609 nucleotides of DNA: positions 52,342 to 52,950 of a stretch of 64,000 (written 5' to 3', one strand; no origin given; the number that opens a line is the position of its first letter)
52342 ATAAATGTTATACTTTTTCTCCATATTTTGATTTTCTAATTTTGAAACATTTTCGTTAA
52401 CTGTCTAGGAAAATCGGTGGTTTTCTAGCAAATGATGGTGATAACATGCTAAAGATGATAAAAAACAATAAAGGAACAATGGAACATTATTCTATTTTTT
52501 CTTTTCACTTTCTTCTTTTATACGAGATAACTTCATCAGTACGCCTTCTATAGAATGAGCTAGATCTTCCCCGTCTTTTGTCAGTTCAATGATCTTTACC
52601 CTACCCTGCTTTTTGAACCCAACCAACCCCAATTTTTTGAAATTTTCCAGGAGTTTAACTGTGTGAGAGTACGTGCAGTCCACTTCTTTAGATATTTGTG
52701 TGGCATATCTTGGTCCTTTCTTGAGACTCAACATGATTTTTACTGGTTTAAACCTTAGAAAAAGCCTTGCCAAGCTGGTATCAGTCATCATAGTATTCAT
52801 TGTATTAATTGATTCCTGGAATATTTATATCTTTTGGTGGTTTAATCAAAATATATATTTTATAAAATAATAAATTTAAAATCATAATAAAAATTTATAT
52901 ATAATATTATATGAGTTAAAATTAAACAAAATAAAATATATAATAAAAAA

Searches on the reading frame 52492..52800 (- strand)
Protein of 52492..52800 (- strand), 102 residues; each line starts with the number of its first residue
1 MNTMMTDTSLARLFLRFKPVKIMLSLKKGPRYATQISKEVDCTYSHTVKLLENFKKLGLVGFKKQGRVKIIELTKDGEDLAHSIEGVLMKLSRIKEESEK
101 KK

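Call 68: search_protein_families(library=pfam, proteins=[window:52492-52800:-])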
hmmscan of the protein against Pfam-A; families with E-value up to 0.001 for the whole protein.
window:52492-52800:- (102 aa): 2 families
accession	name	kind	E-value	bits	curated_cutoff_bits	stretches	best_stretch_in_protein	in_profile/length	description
PF14947.12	HTH_45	-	0.00049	20.5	25.5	1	22-86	11-71/77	Winged helix-turn-helix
PF01022.26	HTH_5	-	0.00073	19.8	22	0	20-60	5-45/47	Bacterial regulatory protein, arsR family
